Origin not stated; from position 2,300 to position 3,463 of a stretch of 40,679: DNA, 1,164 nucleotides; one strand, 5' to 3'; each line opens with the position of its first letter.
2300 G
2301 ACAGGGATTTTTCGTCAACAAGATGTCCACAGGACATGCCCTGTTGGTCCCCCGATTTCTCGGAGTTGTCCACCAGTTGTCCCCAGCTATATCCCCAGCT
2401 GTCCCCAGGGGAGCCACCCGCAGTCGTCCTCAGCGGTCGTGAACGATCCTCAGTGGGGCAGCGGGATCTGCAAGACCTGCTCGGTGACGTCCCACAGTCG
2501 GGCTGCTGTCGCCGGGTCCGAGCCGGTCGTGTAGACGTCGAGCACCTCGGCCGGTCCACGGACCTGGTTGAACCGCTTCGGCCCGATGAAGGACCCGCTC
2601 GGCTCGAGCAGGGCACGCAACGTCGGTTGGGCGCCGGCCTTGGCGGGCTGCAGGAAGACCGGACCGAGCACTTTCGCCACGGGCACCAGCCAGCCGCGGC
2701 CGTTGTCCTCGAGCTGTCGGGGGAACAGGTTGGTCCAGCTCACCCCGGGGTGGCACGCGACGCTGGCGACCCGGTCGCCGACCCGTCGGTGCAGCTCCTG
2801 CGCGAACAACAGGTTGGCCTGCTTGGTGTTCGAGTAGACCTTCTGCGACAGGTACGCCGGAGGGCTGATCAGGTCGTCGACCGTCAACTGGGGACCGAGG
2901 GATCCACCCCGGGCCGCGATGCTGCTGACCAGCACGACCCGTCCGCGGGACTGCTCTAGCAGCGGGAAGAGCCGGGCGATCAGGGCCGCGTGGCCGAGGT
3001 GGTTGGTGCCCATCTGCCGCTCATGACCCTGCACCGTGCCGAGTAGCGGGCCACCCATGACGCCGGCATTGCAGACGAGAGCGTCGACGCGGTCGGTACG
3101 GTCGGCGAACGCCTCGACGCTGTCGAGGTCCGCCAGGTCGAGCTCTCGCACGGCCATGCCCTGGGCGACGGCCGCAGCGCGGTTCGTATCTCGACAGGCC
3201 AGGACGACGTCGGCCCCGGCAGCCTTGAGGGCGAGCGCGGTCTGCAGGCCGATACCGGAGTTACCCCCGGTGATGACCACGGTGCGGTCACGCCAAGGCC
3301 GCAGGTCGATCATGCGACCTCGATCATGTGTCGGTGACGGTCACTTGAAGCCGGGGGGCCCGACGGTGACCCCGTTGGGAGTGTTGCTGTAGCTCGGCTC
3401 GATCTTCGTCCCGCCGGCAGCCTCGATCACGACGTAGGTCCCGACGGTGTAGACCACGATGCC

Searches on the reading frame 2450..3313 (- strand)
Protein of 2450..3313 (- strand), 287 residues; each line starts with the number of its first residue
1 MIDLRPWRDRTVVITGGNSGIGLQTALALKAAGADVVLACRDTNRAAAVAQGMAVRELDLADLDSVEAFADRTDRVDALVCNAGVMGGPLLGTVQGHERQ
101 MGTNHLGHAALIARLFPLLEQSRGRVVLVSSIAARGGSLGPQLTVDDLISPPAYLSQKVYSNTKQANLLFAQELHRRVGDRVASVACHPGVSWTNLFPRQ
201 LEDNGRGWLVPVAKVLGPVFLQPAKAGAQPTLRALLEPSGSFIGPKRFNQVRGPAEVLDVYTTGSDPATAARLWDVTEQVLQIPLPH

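Call 8: find_related_loci(query=window:2450-3313:-, collection=genome_contigs, flank=4000)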
Query window:2450-3313:- (287 aa) in genome_contigs; peptide patterns used: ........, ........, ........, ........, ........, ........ (x = any residue, [..] = any of these).
181 stretches matched a pattern; 56 encode a relative of the query (tblastn E <= 1e-3); 56 distinct loci.
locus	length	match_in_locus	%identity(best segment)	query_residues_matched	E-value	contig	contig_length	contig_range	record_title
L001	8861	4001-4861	97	1-287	0e+0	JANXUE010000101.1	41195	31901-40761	MAG: Frankiales bacterium isolate 339R_metabat_269 339R_k141_949869, whole genome shotgun sequence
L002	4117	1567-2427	94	1-287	3e-178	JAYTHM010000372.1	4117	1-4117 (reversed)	MAG: Frankiales bacterium isolate GFS_2522 GFS_2522_371, whole genome shotgun sequence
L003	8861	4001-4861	93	1-287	2e-168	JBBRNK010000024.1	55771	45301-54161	MAG: Mycobacteriales bacterium isolate La1_metabat2.157 LA1C_B2.157_k141_512358L_55771_cov_97.9796, whole genome shotgun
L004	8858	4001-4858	76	1-286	1e-144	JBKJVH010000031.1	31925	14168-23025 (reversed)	MAG: Mycobacteriales bacterium isolate ant_bin.98 S1Ck117_541977_flag_1_multi_12.0000_len_31925, whole genome shotgun se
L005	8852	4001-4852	77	3-286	7e-144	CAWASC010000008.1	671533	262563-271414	MAG: uncultured Actinomycetota bacterium isolate MFD02581.bin.1.174 genome assembly, contig: contig_17778, whole genome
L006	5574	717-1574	74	1-286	4e-137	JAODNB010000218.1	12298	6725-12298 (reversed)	MAG: Frankiales bacterium isolate RYN_107 scaffold_2071344, whole genome shotgun sequence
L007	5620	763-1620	78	1-286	2e-136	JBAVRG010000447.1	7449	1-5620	MAG: Mycobacteriales bacterium isolate MFD00902_ilm_asm_bin6 k127_106235, whole genome shotgun sequence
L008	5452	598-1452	72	4-286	8e-135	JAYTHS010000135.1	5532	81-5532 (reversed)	MAG: Frankiales bacterium isolate GFS_2557 GFS_2557_134, whole genome shotgun sequence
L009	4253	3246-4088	69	2-286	1e-127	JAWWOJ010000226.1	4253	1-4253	MAG: Frankiales bacterium isolate BP_344 scaffold_8653893, whole genome shotgun sequence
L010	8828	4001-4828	69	7-286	1e-123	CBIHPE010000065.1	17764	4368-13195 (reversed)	MAG TPA_asm: uncultured Frankiales bacterium isolate SRR18156180_metabat2_57 genome assembly, contig: ERZ27336830.1683,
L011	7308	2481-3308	69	7-286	1e-122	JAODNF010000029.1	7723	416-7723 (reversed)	MAG: Frankiales bacterium isolate RYN_111 scaffold_2145699, whole genome shotgun sequence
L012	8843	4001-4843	70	2-286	4e-122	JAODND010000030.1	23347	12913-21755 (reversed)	MAG: Frankiales bacterium isolate RYN_109 scaffold_14613, whole genome shotgun sequence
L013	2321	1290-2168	66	7-286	5e-128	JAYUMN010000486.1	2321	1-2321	MAG: Frankiales bacterium isolate GFS_957 GFS_957_485, whole genome shotgun sequence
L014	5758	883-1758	66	7-286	6e-115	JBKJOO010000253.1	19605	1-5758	MAG: Mycobacteriales bacterium isolate ant_bin.416 S1Ck117_4553072_flag_1_multi_10.9913_len_19605, whole genome shotgun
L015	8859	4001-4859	77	1-286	4e-117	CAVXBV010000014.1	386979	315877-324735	MAG: uncultured Actinomycetota bacterium isolate MFD02581.bin.1.164 genome assembly, contig: contig_68172, whole genome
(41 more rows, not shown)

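Call 24: search_protein_families(library=pfam, proteins=[window:2453-3313:-], max_evalue=0.001)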
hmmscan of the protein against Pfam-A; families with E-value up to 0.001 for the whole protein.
window:2453-3313:- (287 aa): 4 families
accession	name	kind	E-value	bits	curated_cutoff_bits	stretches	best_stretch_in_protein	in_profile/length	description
PF00106.31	adh_short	-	1e-20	74.5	26.6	1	11-137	2-142/195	short chain dehydrogenase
PF13561.12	adh_short_C2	-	2.2e-12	47.5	27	1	18-137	5-136/236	Enoyl-(Acyl carrier protein) reductase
PF01370.27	Epimerase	-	9e-08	32.3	20.9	1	12-185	1-167/240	NAD dependent epimerase/dehydratase family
PF13460.12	NAD_binding_10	-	0.00032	21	27.2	1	16-135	1-102/184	NAD(P)H-binding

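Call 35: find_homologous_proteins(query=window:2453-3313:-, max_evalue=1e-60)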
Query window:2453-3313:- (287 aa): 722 proteins with E <= 1e-60 among 8000 candidates; the best 120 are listed.
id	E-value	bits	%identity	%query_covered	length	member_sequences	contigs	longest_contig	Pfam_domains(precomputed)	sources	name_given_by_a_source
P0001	3.9e-173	593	93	100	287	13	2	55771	PF13561.13,PF13460.13,PF00106.32,PF01370.28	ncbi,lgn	-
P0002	1.9e-150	518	81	99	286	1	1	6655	PF13561.13,PF13460.13,PF00106.32,PF01370.28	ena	-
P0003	3.9e-150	517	81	99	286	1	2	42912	PF13561.13,PF00106.32,PF01370.28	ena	-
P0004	4.4e-150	517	81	99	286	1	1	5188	PF13561.13,PF13460.13,PF00106.32,PF01370.28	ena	-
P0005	2.1e-146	505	80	99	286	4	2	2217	PF13561.13,PF00106.32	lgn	-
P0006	2.2e-146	505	79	100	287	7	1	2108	PF13561.13,PF13460.13,PF00106.32,PF01370.28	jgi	jgi:NAD(P)-dependent dehydrogenase (short-subunit alcohol dehydrogenase family)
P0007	3.6e-146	504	79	100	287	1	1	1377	PF13561.13,PF00106.32,PF01370.28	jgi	jgi:NAD(P)-dependent dehydrogenase (short-subunit alcohol dehydrogenase family)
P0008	6.8e-146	503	79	100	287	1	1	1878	PF13561.13,PF00106.32,PF01370.28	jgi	jgi:NAD(P)-dependent dehydrogenase (short-subunit alcohol dehydrogenase family)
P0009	1.2e-145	503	79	100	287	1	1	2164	PF13561.13,PF00106.32,PF01370.28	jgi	jgi:NAD(P)-dependent dehydrogenase (short-subunit alcohol dehydrogenase family)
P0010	6.2e-145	500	79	99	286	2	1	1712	PF13561.13,PF13460.13,PF00106.32,PF01370.28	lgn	-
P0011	2.0e-144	498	80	99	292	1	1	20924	PF13561.13,PF13460.13,PF00106.32,PF01370.28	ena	-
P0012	1.1e-143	496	77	100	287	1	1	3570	PF13561.13,PF13460.13,PF00106.32,PF01370.28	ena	-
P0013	1.4e-143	496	77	100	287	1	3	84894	PF13561.13,PF13460.13,PF00106.32,PF01370.28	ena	-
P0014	5.4e-143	494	80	100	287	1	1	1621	PF13561.13,PF00106.32,PF01370.28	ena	-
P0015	7.3e-143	493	79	100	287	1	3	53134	PF13561.13,PF13460.13,PF00106.32,PF01370.28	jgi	jgi:NAD(P)-dependent dehydrogenase (short-subunit alcohol dehydrogenase family)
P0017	6.0e-142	490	78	99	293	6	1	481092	PF13561.13,PF00106.32,PF01370.28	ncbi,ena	-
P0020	3.9e-140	484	78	99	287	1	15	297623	PF13561.13,PF00106.32,PF01370.28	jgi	jgi:NAD(P)-dependent dehydrogenase (short-subunit alcohol dehydrogenase family)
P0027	5.6e-139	481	77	98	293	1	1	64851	PF13561.13,PF00106.32,PF01370.28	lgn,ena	-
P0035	1.3e-133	463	76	98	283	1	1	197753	PF13561.13,PF13460.13,PF00106.32,PF01370.28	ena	-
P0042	6.9e-130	451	72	96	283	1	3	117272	PF13561.13,PF13460.13,PF00106.32,PF01370.28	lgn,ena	-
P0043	7.0e-130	451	72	99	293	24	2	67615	PF13561.13,PF00106.32,PF01370.28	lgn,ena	-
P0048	3.0e-127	442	73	97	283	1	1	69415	PF13561.13,PF13460.13,PF00106.32,PF01370.28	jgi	jgi:NAD(P)-dependent dehydrogenase (short-subunit alcohol dehydrogenase family)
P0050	1.2e-125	437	73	97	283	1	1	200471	PF13561.13,PF00106.32,PF01370.28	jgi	jgi:NAD(P)-dependent dehydrogenase (short-subunit alcohol dehydrogenase family)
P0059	5.2e-122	425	72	98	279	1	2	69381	PF13561.13,PF00106.32,PF01370.28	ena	-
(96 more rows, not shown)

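Call 36: find_encoding_contigs(protein=P0003, flank=4000, max_places=3)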
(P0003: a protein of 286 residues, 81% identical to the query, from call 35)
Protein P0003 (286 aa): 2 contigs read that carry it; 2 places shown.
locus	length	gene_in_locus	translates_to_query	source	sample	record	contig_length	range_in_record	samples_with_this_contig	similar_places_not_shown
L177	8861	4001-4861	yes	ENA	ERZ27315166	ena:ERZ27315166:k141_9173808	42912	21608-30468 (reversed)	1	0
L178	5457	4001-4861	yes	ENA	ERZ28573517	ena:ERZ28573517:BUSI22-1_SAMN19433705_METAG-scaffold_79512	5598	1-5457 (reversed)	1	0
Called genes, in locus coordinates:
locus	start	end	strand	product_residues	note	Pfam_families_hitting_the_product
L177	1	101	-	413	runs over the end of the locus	PF02353:CMAS, PF13489:Methyltransf_23, PF08241:Methyltransf_11 (weak), PF08242:Methyltransf_12 (weak), PF13649:Methyltransf_25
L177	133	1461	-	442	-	PF01565:FAD_binding_4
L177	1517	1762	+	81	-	PF12728:HTH_17 (weak)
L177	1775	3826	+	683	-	PF00270:DEAD, PF04851:ResIII, PF00271:Helicase_C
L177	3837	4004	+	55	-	-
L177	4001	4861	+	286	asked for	PF00106:adh_short, PF01370:Epimerase (weak), PF13561:adh_short_C2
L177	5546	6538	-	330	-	PF16884:ADH_N_2, PF00107:ADH_zinc_N, PF13602:ADH_zinc_N_2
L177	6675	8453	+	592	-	PF06925:MGDG_synth, PF00534:Glycos_transf_1, PF13692:Glyco_trans_1_4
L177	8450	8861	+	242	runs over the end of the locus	PF01522:Polysacc_deac_1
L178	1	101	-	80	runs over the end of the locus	?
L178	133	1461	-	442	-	PF01565:FAD_binding_4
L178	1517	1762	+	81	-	PF12728:HTH_17 (weak)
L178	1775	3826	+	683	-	PF00270:DEAD, PF04851:ResIII, PF00271:Helicase_C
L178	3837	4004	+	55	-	-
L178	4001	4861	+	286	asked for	PF00106:adh_short, PF01370:Epimerase (weak), PF13561:adh_short_C2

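Call 37: find_encoding_contigs(protein=P0013, flank=4000, max_places=3)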
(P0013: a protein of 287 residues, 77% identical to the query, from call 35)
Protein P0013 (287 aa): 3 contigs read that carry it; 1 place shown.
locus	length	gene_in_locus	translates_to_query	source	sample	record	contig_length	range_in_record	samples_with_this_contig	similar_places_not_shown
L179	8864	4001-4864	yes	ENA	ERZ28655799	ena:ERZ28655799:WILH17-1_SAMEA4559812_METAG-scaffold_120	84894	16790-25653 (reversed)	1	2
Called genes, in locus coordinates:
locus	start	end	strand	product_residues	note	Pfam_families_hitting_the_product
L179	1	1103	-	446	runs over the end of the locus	PF01565:FAD_binding_4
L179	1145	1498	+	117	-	PF18029:Glyoxalase_6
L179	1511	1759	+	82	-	PF12728:HTH_17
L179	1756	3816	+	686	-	PF04851:ResIII (weak), PF00270:DEAD, PF00271:Helicase_C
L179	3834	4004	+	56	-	-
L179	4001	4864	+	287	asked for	PF00106:adh_short, PF01370:Epimerase (weak), PF13460:NAD_binding_10 (weak), PF13561:adh_short_C2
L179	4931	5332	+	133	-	PF10756:bPH_6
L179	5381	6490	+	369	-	PF01551:Peptidase_M23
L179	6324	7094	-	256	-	-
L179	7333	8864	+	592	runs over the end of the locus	PF06925:MGDG_synth, PF00534:Glycos_transf_1, PF13692:Glyco_trans_1_4 (weak)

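Call 38: find_encoding_contigs(protein=P0017, flank=4000, max_places=3)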
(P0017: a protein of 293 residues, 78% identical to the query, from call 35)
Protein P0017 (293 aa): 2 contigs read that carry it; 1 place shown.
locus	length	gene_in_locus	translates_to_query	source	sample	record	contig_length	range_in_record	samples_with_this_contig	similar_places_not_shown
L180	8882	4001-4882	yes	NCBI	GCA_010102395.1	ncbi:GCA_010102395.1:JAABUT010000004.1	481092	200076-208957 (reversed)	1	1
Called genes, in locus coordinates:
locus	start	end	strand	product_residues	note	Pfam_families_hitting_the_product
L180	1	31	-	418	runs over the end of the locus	PF02353:CMAS, PF13489:Methyltransf_23, PF08241:Methyltransf_11 (weak), PF08242:Methyltransf_12 (weak), PF13649:Methyltransf_25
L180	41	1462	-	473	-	PF01565:FAD_binding_4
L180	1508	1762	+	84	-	PF12728:HTH_17 (faint)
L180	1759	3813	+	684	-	PF00270:DEAD, PF04851:ResIII (weak), PF00271:Helicase_C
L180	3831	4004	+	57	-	-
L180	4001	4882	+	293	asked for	PF00106:adh_short, PF01370:Epimerase, PF13561:adh_short_C2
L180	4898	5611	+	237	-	PF01323:DSBA, PF13462:Thioredoxin_4 (faint)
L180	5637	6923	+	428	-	PF03109:ABC1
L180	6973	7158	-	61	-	-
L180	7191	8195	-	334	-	PF16884:ADH_N_2, PF00107:ADH_zinc_N, PF13602:ADH_zinc_N_2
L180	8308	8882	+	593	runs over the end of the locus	PF06925:MGDG_synth, PF00534:Glycos_transf_1 (weak), PF13692:Glyco_trans_1_4 (weak)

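Call 39: find_encoding_contigs(protein=P0020, flank=4000, max_places=4)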
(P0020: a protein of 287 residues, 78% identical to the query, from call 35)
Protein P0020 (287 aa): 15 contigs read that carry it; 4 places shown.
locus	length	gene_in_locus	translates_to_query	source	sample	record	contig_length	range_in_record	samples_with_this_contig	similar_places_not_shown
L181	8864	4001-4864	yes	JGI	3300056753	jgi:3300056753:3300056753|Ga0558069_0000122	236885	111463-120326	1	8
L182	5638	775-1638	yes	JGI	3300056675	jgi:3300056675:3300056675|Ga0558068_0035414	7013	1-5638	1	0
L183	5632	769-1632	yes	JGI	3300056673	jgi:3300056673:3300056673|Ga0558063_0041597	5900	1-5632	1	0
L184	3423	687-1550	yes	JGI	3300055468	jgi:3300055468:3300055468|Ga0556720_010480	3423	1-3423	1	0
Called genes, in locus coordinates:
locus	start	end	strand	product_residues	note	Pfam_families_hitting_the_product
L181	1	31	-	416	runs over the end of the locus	PF02353:CMAS, PF13489:Methyltransf_23 (weak), PF08241:Methyltransf_11 (weak), PF08242:Methyltransf_12, PF13649:Methyltransf_25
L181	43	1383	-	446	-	PF01565:FAD_binding_4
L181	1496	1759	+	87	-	PF12728:HTH_17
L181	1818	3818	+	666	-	PF00270:DEAD, PF04851:ResIII, PF00271:Helicase_C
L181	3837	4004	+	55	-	-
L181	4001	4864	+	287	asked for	PF00106:adh_short, PF01370:Epimerase, PF13561:adh_short_C2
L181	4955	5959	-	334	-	PF16884:ADH_N_2, PF00107:ADH_zinc_N, PF13602:ADH_zinc_N_2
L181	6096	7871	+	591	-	PF06925:MGDG_synth, PF00534:Glycos_transf_1 (weak), PF13692:Glyco_trans_1_4 (weak)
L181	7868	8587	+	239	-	PF01522:Polysacc_deac_1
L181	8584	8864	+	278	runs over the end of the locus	-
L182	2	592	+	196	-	?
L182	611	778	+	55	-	-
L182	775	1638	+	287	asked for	PF00106:adh_short, PF01370:Epimerase, PF13561:adh_short_C2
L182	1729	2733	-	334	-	PF16884:ADH_N_2, PF00107:ADH_zinc_N, PF13602:ADH_zinc_N_2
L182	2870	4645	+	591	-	PF06925:MGDG_synth, PF00534:Glycos_transf_1 (weak), PF13692:Glyco_trans_1_4 (weak)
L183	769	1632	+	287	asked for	PF00106:adh_short, PF01370:Epimerase, PF13561:adh_short_C2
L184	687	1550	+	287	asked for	PF00106:adh_short, PF01370:Epimerase, PF13561:adh_short_C2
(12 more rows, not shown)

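Call 40: find_encoding_contigs(protein=P0035, flank=4000, max_places=3)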
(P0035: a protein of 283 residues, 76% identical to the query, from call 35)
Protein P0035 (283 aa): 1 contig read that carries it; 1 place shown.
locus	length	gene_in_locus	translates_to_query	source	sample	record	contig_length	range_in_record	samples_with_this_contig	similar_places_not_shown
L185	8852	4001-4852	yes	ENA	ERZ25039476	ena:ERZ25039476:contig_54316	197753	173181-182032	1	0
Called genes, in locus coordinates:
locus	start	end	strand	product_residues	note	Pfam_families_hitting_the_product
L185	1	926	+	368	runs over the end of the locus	PF17964:Big_10, PF03734:YkuD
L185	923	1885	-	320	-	PF02353:CMAS, PF08241:Methyltransf_11 (faint)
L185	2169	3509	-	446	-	PF01565:FAD_binding_4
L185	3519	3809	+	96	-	PF12728:HTH_17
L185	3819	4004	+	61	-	-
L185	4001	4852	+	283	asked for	PF00106:adh_short, PF01370:Epimerase, PF13460:NAD_binding_10 (weak), PF13561:adh_short_C2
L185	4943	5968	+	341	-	PF01551:Peptidase_M23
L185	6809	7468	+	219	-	-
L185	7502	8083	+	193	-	PF01522:Polysacc_deac_1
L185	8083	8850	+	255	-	PF05050:Methyltransf_21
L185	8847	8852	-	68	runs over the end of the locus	-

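Call 41: find_encoding_contigs(protein=P0042, flank=4000, max_places=3)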
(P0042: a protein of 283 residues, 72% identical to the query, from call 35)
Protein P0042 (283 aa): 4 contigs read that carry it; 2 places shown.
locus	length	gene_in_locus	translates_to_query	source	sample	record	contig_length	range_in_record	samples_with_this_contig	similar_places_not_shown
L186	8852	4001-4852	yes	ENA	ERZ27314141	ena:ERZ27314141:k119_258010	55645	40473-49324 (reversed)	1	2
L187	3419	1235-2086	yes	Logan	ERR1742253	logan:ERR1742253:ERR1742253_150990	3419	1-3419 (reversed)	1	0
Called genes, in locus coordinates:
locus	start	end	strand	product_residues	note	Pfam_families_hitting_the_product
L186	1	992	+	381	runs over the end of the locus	-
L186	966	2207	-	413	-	PF02353:CMAS, PF13489:Methyltransf_23, PF08241:Methyltransf_11, PF08242:Methyltransf_12 (weak), PF13649:Methyltransf_25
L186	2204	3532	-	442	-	PF01565:FAD_binding_4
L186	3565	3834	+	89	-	PF12728:HTH_17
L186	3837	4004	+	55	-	-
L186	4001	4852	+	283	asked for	PF00106:adh_short, PF01370:Epimerase, PF13460:NAD_binding_10 (weak), PF13561:adh_short_C2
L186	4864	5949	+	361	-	PF01551:Peptidase_M23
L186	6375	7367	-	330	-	PF16884:ADH_N_2, PF00107:ADH_zinc_N, PF13602:ADH_zinc_N_2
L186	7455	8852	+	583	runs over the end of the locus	PF06925:MGDG_synth, PF00534:Glycos_transf_1 (weak), PF13692:Glyco_trans_1_4 (weak)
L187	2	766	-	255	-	?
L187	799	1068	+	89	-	PF12728:HTH_17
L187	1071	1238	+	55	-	-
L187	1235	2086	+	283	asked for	PF00106:adh_short, PF01370:Epimerase, PF13460:NAD_binding_10 (weak), PF13561:adh_short_C2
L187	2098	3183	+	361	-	PF01551:Peptidase_M23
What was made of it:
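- In the window, L001-L004, L006, L177 and L186 a convergent oxidoreductase gene lies between them (calls 24, 36, 41).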

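Call 47: find_encoding_contigs(protein=P0015, flank=4000, max_places=3)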
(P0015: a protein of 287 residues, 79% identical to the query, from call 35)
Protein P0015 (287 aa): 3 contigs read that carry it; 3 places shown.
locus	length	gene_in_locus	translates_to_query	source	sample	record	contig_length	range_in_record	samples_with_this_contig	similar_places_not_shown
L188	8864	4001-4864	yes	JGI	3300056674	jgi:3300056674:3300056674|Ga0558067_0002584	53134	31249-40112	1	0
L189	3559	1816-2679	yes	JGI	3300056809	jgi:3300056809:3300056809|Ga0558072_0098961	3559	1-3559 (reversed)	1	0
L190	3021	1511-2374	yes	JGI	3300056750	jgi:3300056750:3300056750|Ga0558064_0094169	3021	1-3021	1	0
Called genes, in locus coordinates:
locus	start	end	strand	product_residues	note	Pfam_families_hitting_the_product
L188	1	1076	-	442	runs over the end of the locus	PF01565:FAD_binding_4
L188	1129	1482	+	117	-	PF00903:Glyoxalase, PF18029:Glyoxalase_6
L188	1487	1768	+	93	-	PF12728:HTH_17 (weak)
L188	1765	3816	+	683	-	PF00270:DEAD, PF04851:ResIII (weak), PF00271:Helicase_C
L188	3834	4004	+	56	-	-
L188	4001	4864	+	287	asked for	PF00106:adh_short, PF01370:Epimerase (weak), PF13460:NAD_binding_10 (faint), PF13561:adh_short_C2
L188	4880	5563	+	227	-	PF01323:DSBA, PF13462:Thioredoxin_4 (weak)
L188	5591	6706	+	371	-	PF01551:Peptidase_M23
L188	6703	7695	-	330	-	PF16884:ADH_N_2, PF00107:ADH_zinc_N, PF13602:ADH_zinc_N_2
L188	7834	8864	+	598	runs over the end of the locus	PF06925:MGDG_synth, PF00534:Glycos_transf_1 (weak), PF13692:Glyco_trans_1_4 (weak)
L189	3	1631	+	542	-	?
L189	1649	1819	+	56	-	-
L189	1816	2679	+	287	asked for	PF00106:adh_short, PF01370:Epimerase (weak), PF13460:NAD_binding_10 (faint), PF13561:adh_short_C2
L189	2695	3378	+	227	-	PF01323:DSBA, PF13462:Thioredoxin_4 (weak)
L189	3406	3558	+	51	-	?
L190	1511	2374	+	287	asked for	PF00106:adh_short, PF01370:Epimerase (weak), PF13460:NAD_binding_10 (faint), PF13561:adh_short_C2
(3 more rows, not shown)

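Call 48: find_encoding_contigs(protein=P0027, flank=4000, max_places=3)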
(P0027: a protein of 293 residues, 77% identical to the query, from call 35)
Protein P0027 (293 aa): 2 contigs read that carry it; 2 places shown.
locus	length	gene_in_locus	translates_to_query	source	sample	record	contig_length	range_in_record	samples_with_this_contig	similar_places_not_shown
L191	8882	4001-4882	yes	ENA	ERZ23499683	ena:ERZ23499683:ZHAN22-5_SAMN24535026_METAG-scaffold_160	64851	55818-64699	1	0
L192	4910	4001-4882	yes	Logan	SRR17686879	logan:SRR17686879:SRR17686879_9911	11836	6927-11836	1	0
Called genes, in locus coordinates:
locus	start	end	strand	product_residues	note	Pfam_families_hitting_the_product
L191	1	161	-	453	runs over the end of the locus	PF01565:FAD_binding_4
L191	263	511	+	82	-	PF12728:HTH_17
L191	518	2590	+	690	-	PF04851:ResIII, PF00270:DEAD, PF00271:Helicase_C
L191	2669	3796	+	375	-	PF00070:Pyr_redox (faint), PF01134:GIDA (faint), PF01266:DAO (faint), PF01494:FAD_binding_3 (faint), PF07992:Pyr_redox_2, PF13738:Pyr_redox_3, PF13434:Lys_Orn_oxgnase (weak), PF00743:FMO-like (weak), +3 more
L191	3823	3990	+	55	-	-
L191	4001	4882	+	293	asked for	PF00106:adh_short, PF01370:Epimerase, PF13561:adh_short_C2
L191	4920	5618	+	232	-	PF01323:DSBA, PF13462:Thioredoxin_4 (weak)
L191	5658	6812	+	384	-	PF01551:Peptidase_M23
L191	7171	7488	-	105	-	-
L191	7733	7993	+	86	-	PF11238:DUF3039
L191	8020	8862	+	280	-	-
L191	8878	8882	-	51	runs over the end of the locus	?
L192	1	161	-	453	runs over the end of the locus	PF01565:FAD_binding_4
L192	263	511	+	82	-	PF12728:HTH_17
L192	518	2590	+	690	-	PF04851:ResIII, PF00270:DEAD, PF00271:Helicase_C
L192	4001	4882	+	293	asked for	PF00106:adh_short, PF01370:Epimerase, PF13561:adh_short_C2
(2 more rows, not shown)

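Call 49: find_encoding_contigs(protein=P0043, flank=4000, max_places=3)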
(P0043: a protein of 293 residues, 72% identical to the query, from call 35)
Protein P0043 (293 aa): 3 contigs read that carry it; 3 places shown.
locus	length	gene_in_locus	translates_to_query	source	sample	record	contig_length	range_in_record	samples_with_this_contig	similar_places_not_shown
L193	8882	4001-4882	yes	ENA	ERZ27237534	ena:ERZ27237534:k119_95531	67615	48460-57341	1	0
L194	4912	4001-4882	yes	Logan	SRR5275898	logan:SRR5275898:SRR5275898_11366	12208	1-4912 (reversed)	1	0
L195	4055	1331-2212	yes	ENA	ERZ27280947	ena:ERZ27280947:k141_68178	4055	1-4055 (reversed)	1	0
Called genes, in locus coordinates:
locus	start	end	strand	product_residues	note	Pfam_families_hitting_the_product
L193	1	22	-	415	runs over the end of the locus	PF02353:CMAS, PF13489:Methyltransf_23, PF08241:Methyltransf_11, PF08242:Methyltransf_12, PF13649:Methyltransf_25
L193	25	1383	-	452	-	PF01565:FAD_binding_4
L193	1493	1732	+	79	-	PF12728:HTH_17 (weak)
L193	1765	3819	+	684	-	PF00270:DEAD, PF04851:ResIII, PF00271:Helicase_C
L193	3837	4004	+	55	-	-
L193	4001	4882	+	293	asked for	PF00106:adh_short, PF01370:Epimerase, PF13561:adh_short_C2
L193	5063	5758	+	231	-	PF01323:DSBA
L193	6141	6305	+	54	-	-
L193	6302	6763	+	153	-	PF10604:Polyketide_cyc2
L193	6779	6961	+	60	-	-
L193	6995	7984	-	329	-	PF16884:ADH_N_2, PF00107:ADH_zinc_N, PF13602:ADH_zinc_N_2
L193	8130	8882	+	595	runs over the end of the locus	PF06925:MGDG_synth, PF13692:Glyco_trans_1_4 (weak)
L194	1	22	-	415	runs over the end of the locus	PF02353:CMAS, PF13489:Methyltransf_23, PF08241:Methyltransf_11, PF08242:Methyltransf_12, PF13649:Methyltransf_25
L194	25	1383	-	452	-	PF01565:FAD_binding_4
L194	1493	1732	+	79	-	PF12728:HTH_17 (weak)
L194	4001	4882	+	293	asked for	PF00106:adh_short, PF01370:Epimerase, PF13561:adh_short_C2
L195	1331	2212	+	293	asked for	PF00106:adh_short, PF01370:Epimerase, PF13561:adh_short_C2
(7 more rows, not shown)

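Call 50: find_encoding_contigs(protein=P0050, flank=4000, max_places=3)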
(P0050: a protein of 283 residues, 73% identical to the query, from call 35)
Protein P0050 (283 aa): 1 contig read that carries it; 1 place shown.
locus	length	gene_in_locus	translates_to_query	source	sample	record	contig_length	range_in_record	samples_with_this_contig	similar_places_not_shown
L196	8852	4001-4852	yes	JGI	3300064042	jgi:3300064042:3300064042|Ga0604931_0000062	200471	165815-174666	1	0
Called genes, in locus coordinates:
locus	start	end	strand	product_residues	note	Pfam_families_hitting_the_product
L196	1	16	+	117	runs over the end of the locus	PF18029:Glyoxalase_6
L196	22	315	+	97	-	PF12728:HTH_17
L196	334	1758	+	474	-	PF03013:Pyr_excise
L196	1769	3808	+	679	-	PF00270:DEAD, PF04851:ResIII, PF00271:Helicase_C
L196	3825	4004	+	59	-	-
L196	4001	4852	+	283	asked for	PF00106:adh_short, PF01370:Epimerase, PF13561:adh_short_C2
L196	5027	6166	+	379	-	PF01551:Peptidase_M23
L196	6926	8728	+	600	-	PF06925:MGDG_synth, PF00534:Glycos_transf_1 (weak), PF13692:Glyco_trans_1_4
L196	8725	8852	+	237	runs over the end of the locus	PF01522:Polysacc_deac_1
